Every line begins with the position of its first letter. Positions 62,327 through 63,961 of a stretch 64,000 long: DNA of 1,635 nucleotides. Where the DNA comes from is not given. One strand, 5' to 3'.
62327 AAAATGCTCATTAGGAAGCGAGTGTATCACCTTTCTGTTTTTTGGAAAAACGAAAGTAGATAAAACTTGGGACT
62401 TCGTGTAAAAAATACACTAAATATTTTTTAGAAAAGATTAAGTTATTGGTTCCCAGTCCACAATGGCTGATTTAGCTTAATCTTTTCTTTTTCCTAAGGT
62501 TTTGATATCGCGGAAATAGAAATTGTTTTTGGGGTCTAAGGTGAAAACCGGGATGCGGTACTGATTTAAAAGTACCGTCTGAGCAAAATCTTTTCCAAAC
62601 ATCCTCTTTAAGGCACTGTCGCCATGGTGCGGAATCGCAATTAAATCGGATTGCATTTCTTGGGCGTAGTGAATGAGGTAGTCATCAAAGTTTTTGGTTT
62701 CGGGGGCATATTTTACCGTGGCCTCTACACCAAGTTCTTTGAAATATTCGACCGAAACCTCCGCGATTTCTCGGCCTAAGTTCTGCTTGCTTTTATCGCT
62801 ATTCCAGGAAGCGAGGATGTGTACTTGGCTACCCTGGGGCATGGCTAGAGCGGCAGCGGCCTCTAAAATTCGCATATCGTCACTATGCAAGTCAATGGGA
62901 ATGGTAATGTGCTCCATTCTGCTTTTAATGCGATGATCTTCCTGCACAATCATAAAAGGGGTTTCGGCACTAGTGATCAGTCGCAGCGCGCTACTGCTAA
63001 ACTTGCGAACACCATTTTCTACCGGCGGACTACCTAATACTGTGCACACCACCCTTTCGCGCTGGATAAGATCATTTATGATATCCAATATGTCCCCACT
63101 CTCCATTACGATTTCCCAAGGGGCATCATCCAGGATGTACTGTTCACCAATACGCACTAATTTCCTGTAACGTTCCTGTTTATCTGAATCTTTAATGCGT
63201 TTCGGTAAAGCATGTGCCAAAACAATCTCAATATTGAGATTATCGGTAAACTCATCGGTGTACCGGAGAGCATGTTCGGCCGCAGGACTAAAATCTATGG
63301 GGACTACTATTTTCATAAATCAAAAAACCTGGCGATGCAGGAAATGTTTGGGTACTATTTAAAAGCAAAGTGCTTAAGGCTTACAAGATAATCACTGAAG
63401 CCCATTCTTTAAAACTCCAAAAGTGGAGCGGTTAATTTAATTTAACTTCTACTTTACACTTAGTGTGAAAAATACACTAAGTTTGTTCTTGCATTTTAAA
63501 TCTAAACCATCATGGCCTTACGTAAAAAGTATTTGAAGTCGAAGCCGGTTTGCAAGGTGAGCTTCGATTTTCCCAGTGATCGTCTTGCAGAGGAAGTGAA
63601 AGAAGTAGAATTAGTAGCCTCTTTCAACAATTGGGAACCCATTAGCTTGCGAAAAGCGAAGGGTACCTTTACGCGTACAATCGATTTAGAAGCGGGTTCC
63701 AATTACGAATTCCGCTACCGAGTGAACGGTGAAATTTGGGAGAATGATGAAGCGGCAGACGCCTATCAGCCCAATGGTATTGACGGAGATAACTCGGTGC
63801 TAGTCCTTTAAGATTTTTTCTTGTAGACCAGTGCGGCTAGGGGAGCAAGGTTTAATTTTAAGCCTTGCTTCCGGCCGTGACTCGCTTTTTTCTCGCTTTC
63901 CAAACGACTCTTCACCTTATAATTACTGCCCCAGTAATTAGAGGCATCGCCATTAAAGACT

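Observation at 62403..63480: Palindromic operator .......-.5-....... at three carbon-metabolism promoters: candidate undescribed regulon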

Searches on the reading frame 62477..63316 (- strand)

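Call 40: search_protein_families(library=pfam, proteins=[window:62477-63316:-])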
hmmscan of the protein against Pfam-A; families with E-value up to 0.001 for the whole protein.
window:62477-63316:- (279 aa): 1 family
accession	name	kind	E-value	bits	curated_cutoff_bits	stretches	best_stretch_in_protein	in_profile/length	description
PF00582.32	Usp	-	7.2e-17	62.7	24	2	2-124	4-140/141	Universal stress protein family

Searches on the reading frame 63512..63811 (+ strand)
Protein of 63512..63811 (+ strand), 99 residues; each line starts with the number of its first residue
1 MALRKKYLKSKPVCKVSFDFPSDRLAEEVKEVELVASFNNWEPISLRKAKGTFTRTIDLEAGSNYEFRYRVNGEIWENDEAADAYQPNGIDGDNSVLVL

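Call 40: search_protein_families(library=pfam, proteins=[window:63512-63811:+])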
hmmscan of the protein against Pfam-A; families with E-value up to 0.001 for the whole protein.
window:63512-63811:+ (99 aa): 1 family
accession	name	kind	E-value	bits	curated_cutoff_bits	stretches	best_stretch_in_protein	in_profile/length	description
PF16561.11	AMPK1_CBM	-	2.1e-06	28.3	26.8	1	28-84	10-66/85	Glycogen recognition site of AMP-activated protein kinase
